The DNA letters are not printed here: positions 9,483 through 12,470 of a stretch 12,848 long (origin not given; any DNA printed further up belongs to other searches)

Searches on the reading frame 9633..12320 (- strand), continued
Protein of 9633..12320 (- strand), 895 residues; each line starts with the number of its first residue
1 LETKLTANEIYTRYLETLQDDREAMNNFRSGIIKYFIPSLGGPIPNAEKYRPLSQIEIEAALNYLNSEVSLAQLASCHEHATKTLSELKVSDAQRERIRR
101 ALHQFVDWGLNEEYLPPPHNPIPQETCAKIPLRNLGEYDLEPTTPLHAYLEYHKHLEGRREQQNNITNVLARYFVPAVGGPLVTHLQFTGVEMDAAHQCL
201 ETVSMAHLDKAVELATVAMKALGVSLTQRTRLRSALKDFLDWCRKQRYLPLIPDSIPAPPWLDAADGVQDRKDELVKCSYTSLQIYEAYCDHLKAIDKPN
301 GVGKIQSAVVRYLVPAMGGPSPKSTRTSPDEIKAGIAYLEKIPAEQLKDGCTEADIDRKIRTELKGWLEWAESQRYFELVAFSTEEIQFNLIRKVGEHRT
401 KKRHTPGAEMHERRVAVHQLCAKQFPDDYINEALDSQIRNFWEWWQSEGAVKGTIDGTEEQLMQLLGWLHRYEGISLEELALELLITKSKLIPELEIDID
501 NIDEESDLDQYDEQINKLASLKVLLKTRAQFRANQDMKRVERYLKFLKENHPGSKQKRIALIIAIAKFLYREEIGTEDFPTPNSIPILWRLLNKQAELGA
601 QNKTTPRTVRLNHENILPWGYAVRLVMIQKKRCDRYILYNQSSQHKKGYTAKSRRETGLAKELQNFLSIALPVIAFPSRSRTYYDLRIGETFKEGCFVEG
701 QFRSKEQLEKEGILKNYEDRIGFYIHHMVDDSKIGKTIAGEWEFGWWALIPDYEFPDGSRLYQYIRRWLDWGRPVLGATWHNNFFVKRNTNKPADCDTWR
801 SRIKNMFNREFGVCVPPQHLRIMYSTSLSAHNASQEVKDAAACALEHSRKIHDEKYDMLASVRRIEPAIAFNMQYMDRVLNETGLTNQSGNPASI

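Call 36: find_encoding_contigs(protein=P0007, flank=10000, max_places=2)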
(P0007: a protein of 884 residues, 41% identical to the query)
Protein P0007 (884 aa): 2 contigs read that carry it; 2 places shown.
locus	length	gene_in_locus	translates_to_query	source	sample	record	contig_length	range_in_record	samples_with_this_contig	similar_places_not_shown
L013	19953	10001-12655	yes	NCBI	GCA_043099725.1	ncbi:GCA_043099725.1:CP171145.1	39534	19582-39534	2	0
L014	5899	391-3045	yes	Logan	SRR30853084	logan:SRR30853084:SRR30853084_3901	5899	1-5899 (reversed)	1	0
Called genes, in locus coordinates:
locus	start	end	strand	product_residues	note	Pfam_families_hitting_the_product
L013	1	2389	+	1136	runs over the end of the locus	PF13643:DUF4145, PF04313:HSDR_N (weak), PF00270:DEAD, PF04851:ResIII, PF18766:SWI2_SNF2, PF00271:Helicase_C (weak), PF08463:EcoEI_R_C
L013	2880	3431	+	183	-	PF00156:Pribosyltran (weak)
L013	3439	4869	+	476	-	PF02481:DNA_processg_A, PF18306:LDcluster4 (faint)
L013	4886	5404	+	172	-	PF03031:NIF, PF12710:HAD (faint), PF00702:Hydrolase, PF13419:HAD_2, PF13242:Hydrolase_like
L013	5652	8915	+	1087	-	PF22735:NNH3, PF05729:NACHT (weak), PF00805:Pentapeptide, PF13576:Pentapeptide_3 (faint), PF13599:Pentapeptide_4 (weak), PF00805:Pentapeptide, PF13599:Pentapeptide_4, PF00805:Pentapeptide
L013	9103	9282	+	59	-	-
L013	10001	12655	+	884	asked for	-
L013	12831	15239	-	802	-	-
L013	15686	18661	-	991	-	PF08706:D5_N (weak), PF19263:DUF5906 (weak)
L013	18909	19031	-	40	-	-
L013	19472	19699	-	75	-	PF13443:HTH_26 (weak), PF01381:HTH_3 (weak)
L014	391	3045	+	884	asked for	-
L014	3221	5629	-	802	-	-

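Call 37: fold_search(model_id=the predicted structure, library=pdb)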
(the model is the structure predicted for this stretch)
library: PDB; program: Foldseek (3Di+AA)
matches with E <= 10: 124; with E <= 0.001: 0
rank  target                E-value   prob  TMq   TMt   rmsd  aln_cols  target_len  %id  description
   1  2p8q_A                4.7e-01  0.03  0.08  0.08  31.4      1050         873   11  Crystal Structure of human Importin beta bound to the Snurportin1 IBB-domain (released 2008-01-22)
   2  8r0a_B                5.1e-01  0.09  0.05  0.03  38.0       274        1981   11  Cryo-EM structure of the cross-exon pre-B+5'ss complex (released 2024-05-22)
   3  3wfr_H                7.0e-01  0.11  0.09  0.14  21.3       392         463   12  tRNA processing enzyme complex 2 (released 2014-01-01)
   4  6sga_F3               7.3e-01  0.03  0.08  0.08  35.1      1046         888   11  Body domain of the mt-SSU assemblosome from Trypanosoma brucei (released 2019-09-18)
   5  7z8f_m                7.6e-01  0.03  0.08  0.03  52.1      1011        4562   12  Composite structure of dynein-dynactin-BICDR on microtubules (released 2022-07-27)
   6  7ux1_A                9.5e-01  0.04  0.08  0.09  31.4       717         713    9  EcMscK in an Open Conformation (released 2022-11-23)
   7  8cwy_A                9.9e-01  0.11  0.09  0.15  25.0       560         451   12  Accurate computational design of genetically encoded 3D protein crystals (released 2023-11-01)
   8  3qqv                  1.2e+00  0.04  0.06  0.11  27.7       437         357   11  Crystal structure of geranylgeranyl pyrophosphate synthase from corynebacterium glutamicum complexed with isoprenyl diph (released 2011-03-02)
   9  7woo_C                1.4e+00  0.02  0.07  0.05  27.6       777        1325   11  Cryo-EM structure of the inner ring protomer of the Saccharomyces cerevisiae nuclear pore complex (released 2022-04-13)
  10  3rgf_B                1.4e+00  0.05  0.07  0.14  22.0       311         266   13  Crystal Structure of human CDK8/CycC (released 2011-08-10)
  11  8sfl_A                1.5e+00  0.05  0.08  0.06  23.3       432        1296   10  WT CRISPR-Cas12a with a 15bp R-loop (released 2024-07-03)
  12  8tj5_1                1.5e+00  0.03  0.07  0.06  28.9       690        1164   10  Inner spoke ring of the yeast NPC (released 2023-10-11)
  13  7wel_A                1.5e+00  0.02  0.07  0.06  40.8      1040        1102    9  Human Nav1.8 with A-803467, class II (released 2022-08-03)
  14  7sqc_W1               1.6e+00  0.03  0.08  0.07  74.8       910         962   10  Ciliary C1 central pair apparatus isolated from Chlamydomonas reinhardtii (released 2022-04-13)
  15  7nzz_A                1.7e+00  0.03  0.07  0.12  30.6       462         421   12  Ras1 guanine nucleotide exchange factor Cdc25 (REM and catalytic domains) (released 2022-07-13)
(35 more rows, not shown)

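Call 47: search_protein_families(library=pfam, proteins=[L001:2802-3068:-, L003:9340-9609:-, L009:2525-2815:-, L006:1347-1646:-, L010:8053-8331:-, L011:9475-9666:-, L013:9103-9282:+, L001:1441-2337:+, L001:2424-2687:-], max_evalue=1)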
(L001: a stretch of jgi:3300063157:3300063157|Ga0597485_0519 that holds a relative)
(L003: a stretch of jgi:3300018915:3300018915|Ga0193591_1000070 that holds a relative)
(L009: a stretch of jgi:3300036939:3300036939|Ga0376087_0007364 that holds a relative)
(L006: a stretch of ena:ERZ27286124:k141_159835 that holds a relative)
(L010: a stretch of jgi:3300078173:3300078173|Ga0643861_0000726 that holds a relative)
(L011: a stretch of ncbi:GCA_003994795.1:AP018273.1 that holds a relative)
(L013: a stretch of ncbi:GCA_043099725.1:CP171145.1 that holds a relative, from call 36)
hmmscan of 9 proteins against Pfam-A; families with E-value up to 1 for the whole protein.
L001:2802-3068:- (88 aa): 4 families
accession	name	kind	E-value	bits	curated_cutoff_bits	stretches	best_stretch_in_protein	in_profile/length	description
PF01402.27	RHH_1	-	0.00034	20.9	20.5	1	59-87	7-35/39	Ribbon-helix-helix protein, copG family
PF12651.13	RHH_3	-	0.012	16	21.6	1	50-82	1-33/44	Ribbon-helix-helix domain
PF19891.5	DUF6364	-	0.024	15.5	27.3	1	56-86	7-37/70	Family of unknown function (DUF6364)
PF07878.17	RHH_5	-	0.06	13.5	26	1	52-85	2-35/43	CopG-like RHH_1 or ribbon-helix-helix domain, RHH_5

L003:9340-9609:- (89 aa): 3 families
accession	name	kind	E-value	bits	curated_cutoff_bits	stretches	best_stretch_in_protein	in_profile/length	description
PF12651.13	RHH_3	-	0.017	15.5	21.6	1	50-83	1-34/44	Ribbon-helix-helix domain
PF01402.27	RHH_1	-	0.082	13.3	20.5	1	65-81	13-29/39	Ribbon-helix-helix protein, copG family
PF07878.17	RHH_5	-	0.22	11.7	26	1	53-85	3-35/43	CopG-like RHH_1 or ribbon-helix-helix domain, RHH_5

L009:2525-2815:- (96 aa): 3 families
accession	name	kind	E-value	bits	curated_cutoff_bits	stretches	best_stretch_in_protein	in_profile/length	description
PF25600.1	TRIM_CC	-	0.098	13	30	1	50-92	43-85/142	TRIM protein coiled-coil region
PF04201.20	TPD52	-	0.12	13.1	25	1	63-95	10-42/108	Tumour protein D52 family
PF18671.6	4HPAD_g_N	-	0.15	12.2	25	1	82-94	13-25/31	4-Hydroxyphenylacetate decarboxylase subunit gamma N-terminal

L006:1347-1646:- (99 aa): 0 families

L010:8053-8331:- (92 aa): 4 families
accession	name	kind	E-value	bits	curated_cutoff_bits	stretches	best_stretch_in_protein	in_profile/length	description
PF01665.21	Rota_NSP3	-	0.013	15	25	1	59-86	161-187/311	Rotavirus non-structural protein NSP3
PF23991.1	DUF7310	-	0.019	15.9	40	1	64-90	25-52/83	Coiled-coil region of unknown function (DUF7310)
PF17442.7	U62_UL91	-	0.16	12.4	25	1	47-85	10-47/65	Functional domain of U62 and UL91 proteins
PF04508.17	Pox_A_type_inc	-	0.26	11.6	21.4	1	75-90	1-16/23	Viral A-type inclusion protein repeat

L011:9475-9666:- (63 aa): 0 families

L013:9103-9282:+ (59 aa): 0 families

L001:1441-2337:+ (298 aa): 4 families
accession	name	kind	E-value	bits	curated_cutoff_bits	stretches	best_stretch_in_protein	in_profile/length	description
PF00589.27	Phage_integrase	-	1.1e-34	120.1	27.1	1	120-285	2-170/172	Phage integrase family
PF13495.12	Phage_int_SAM_4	-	0.00073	20.3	27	1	3-96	1-80/85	Phage integrase, N-terminal SAM-like domain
PF02899.23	Phage_int_SAM_1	-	0.0012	19.5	22.3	1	4-98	1-83/83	Phage integrase, N-terminal SAM-like domain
PF13102.12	Phage_int_SAM_5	-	0.11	13.4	22.3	1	4-104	6-92/98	Phage integrase SAM-like domain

L001:2424-2687:- (87 aa): 1 family
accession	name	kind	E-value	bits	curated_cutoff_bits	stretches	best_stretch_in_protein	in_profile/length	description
PF09550.16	Phage_TAC_6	-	0.053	14.4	23.4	0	34-62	25-53/58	Phage tail assembly chaperone protein, TAC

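Call 52: find_related_loci(query=A1, collection=genome_contigs, flank=6000)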
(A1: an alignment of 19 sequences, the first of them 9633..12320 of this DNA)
Query A1 (895 aa) in genome_contigs; peptide patterns used: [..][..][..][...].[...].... (x = any residue, [..] = any of these).
17 stretches matched a pattern; 3 encode a relative of the query (tblastn E <= 1e-3); 3 distinct loci.
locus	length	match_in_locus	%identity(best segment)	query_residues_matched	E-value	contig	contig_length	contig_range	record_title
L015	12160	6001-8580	39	5-880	0e+0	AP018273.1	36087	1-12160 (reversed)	Cylindrospermum sp. NIES-4074 DNA, complete genome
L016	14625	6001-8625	36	3-894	3e-170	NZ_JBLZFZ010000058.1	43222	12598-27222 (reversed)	Pantanalinema rosaneae CENA516 NODE_133_length_43222_cov_432.665717, whole genome shotgun sequence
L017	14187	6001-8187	38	10-881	8e-159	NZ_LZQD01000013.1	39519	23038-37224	Trichormus sp. NMC-1 scaffold13, whole genome shotgun sequence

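Call 53: find_encoding_contigs(protein=P0008, flank=6000, max_places=1)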
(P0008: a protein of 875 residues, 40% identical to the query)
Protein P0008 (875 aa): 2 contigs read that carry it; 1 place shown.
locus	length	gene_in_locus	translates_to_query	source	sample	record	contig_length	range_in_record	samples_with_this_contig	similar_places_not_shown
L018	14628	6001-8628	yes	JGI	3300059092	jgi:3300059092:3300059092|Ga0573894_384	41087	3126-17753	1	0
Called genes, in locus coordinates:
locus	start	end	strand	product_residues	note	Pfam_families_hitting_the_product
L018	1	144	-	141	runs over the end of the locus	PF09517:RE_Eco29kI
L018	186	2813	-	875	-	PF13148:DUF3987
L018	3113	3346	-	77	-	-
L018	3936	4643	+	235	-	PF03389:MobA_MobL, PF13391:HNH_2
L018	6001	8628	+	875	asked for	-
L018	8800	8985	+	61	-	-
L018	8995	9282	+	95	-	-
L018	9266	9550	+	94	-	-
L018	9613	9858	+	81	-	-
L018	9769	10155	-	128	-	PF01710:HTH_Tnp_IS630, PF13384:HTH_23 (faint)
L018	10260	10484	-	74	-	-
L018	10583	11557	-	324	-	-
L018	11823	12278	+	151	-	-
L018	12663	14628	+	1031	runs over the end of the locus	PF13424:TPR_12, PF13424:TPR_12, PF13424:TPR_12, PF13424:TPR_12, PF13424:TPR_12, PF00515:TPR_1, PF13424:TPR_12, PF12770:CHAT, +29 more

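Call 54: find_encoding_contigs(protein=P0011, flank=6000, max_places=1)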
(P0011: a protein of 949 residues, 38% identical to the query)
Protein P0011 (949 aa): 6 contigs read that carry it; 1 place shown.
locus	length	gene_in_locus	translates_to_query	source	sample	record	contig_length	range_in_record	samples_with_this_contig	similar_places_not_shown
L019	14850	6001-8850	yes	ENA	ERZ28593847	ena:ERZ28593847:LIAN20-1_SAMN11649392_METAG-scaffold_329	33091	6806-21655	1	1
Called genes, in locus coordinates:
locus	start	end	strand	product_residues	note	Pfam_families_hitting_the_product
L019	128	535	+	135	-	PF08239:SH3_3 (weak)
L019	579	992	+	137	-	PF07007:LprI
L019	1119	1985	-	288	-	PF13495:Phage_int_SAM_4 (weak), PF00589:Phage_integrase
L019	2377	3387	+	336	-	-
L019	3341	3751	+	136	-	PF02452:PemK_toxin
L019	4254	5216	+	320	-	-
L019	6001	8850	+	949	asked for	-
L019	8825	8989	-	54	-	-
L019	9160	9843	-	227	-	-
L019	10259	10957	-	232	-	-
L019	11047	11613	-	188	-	-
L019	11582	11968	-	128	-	-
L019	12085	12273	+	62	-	PF07878:RHH_5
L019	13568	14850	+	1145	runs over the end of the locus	PF13148:DUF3987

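Call 55: find_encoding_contigs(protein=P0013, flank=6000, max_places=1)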
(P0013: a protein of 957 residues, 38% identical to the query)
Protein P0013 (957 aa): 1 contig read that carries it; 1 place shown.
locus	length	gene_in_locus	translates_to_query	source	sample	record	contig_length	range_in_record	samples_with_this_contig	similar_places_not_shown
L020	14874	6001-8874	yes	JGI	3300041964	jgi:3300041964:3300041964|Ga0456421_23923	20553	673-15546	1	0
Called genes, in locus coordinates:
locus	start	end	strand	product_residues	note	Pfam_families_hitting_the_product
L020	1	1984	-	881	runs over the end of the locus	PF04151:PPC, PF13750:Big_3_3 (faint), PF09136:Glucodextran_B (faint), PF17936:Big_6, PF19077:Big_13, PF17936:Big_6, PF19077:Big_13, PF17936:Big_6 (weak), +1 more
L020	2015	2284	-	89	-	PF01839:FG-GAP (weak)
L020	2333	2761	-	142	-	PF01839:FG-GAP (faint)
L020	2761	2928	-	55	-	-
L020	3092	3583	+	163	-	PF13384:HTH_23, PF13518:HTH_28 (faint), PF13551:HTH_29, PF13565:HTH_32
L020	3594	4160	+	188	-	PF13358:DDE_3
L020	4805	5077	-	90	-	-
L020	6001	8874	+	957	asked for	-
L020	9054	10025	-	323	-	-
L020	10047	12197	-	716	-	PF12965:DUF3854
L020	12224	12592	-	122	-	-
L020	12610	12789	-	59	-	PF05685:Uma2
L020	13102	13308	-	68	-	-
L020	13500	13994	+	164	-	-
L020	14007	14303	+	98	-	-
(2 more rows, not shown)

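Call 56: find_encoding_contigs(protein=P0009, flank=6000, max_places=1)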
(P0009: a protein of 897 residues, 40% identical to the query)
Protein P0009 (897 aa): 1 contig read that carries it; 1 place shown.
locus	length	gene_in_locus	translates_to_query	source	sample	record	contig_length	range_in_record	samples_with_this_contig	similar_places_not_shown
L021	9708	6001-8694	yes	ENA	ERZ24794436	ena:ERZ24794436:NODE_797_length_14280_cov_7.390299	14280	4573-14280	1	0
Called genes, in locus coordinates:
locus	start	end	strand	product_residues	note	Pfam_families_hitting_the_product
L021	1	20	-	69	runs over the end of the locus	-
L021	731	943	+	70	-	PF07878:RHH_5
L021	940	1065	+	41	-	-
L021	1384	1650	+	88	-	-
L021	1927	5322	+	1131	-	PF08707:PriCT_2, PF13148:DUF3987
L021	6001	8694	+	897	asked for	-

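Call 73: get_annotated_region(hit=H3, flank=3000)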
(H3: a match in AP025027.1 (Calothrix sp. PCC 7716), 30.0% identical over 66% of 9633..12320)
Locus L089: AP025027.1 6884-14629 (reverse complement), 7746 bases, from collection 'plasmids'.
description: Calothrix sp. PCC 7716 plasmid Cal7716_p9 DNA, complete genome
organism: Calothrix sp. PCC 7716 (NCBI taxid 2853227)
taxonomy: Bacteria; Cyanobacteriota; Cyanophyceae; Nostocales; Calotrichaceae; Calothrix; Calothrix sp. PCC 7716
host: -; source: -; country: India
typing (MOB-suite, as given by PLSDB): non-mobilizable
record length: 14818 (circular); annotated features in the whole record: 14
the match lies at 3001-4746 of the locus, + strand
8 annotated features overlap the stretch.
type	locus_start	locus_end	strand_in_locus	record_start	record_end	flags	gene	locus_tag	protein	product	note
CDS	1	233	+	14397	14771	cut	-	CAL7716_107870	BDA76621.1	hypothetical protein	-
CDS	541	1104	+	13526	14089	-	-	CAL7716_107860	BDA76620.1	hypothetical protein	-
CDS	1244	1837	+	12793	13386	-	-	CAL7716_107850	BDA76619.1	hypothetical protein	-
CDS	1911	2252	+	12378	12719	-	-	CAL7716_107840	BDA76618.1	hypothetical protein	-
CDS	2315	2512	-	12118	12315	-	-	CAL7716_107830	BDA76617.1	hypothetical protein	-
CDS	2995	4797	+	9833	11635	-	-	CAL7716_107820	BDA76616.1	unknown protein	-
CDS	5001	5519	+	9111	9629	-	-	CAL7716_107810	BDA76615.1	hypothetical protein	-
CDS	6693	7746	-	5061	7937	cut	-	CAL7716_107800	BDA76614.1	hypothetical protein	-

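Call 84: find_related_loci(query=A1, collection=viral_contigs, flank=6000)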
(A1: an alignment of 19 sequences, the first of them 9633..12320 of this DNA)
Query A1 (895 aa) in viral_contigs; peptide patterns used: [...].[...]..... (x = any residue, [..] = any of these).
33 stretches matched a pattern, but none encodes a relative of the query by tblastn (E <= 1e-3).

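Call 89: get_annotated_region(hit=H7, flank=2800)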
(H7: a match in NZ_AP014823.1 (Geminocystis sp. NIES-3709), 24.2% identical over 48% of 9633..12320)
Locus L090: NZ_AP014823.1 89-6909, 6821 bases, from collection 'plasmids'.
description: Geminocystis sp. NIES-3709 plasmid pGM3709_02, complete sequence
organism: Geminocystis sp. NIES-3709 (NCBI taxid 1617448)
taxonomy: Bacteria; Cyanobacteriota; Cyanophyceae; Chroococcales; Geminocystaceae; Geminocystis; Geminocystis sp. NIES-3709
host: -; source: -; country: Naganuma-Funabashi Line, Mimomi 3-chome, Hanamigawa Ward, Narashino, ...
typing (MOB-suite, as given by PLSDB): non-mobilizable
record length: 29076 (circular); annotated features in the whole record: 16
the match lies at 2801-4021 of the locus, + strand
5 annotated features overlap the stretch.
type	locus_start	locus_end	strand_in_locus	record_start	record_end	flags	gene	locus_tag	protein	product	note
CDS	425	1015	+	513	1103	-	-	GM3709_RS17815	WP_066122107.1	ParA family protein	-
CDS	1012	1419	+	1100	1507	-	-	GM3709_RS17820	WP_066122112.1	hypothetical protein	-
CDS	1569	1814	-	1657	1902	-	-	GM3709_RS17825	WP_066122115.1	hypothetical protein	-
CDS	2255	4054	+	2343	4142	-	-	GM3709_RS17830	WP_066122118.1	hypothetical protein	-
CDS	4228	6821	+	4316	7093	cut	-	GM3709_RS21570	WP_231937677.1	class I SAM-dependent DNA methyltransferase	-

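Call 90: get_annotated_region(hit=H9, flank=3000)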
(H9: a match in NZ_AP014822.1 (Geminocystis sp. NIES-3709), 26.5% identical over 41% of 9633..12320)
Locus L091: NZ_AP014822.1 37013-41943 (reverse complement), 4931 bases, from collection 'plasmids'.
description: Geminocystis sp. NIES-3709 plasmid pGM3709_01, complete sequence
organism: Geminocystis sp. NIES-3709 (NCBI taxid 1617448)
taxonomy: Bacteria; Cyanobacteriota; Cyanophyceae; Chroococcales; Geminocystaceae; Geminocystis; Geminocystis sp. NIES-3709
host: -; source: -; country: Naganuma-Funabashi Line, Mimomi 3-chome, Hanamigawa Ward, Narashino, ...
typing (MOB-suite, as given by PLSDB): non-mobilizable
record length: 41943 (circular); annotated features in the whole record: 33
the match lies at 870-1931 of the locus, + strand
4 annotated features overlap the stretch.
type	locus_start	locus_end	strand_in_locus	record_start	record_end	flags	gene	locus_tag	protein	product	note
CDS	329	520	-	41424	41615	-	-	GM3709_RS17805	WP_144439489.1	hypothetical protein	-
CDS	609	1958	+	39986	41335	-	-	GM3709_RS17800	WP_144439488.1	hypothetical protein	-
CDS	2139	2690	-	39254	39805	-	-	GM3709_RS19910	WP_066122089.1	hypothetical protein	-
CDS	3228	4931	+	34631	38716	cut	-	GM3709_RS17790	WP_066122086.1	translation initiation factor IF-2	-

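Call 97: search_protein_representatives(alignment_id=A1)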
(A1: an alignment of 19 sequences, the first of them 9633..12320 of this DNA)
Query: 19 sequences, 879 profile positions. Proteins with E-value up to 0.001 (for the whole library): 591; up to 1e-10: 392; up to 1e-30: 215. The best 150 are listed.
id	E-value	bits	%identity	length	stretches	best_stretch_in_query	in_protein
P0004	0.0e+00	1357.6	-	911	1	9-877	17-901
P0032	0.0e+00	1345.1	-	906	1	10-877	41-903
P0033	0.0e+00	1068.8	-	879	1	7-873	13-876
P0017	0.0e+00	1020.6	-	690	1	10-679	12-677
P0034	7.7e-271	917.6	-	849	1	26-875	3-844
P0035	1.4e-240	817.5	-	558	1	331-877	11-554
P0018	1.1e-232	791.4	-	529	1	4-502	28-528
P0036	2.1e-223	760.6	-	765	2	413-876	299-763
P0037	1.6e-201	688.3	-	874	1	14-870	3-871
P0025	1.4e-174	599.1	-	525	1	357-874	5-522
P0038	1.7e-165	569.1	-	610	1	282-876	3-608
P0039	5.3e-163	560.8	-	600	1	282-875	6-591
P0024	5.0e-151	521.2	-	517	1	382-873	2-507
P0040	1.3e-148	513.2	-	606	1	282-870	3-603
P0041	9.3e-148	510.3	-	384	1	339-695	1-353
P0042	1.1e-147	510.1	-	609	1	283-874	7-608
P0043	8.4e-147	507.2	-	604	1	286-875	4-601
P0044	1.5e-145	503.0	-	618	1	282-875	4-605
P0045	6.4e-145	500.9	-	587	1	285-869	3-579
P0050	4.9e-136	471.5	-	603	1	288-872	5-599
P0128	2.3e-64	234.4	-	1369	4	288-865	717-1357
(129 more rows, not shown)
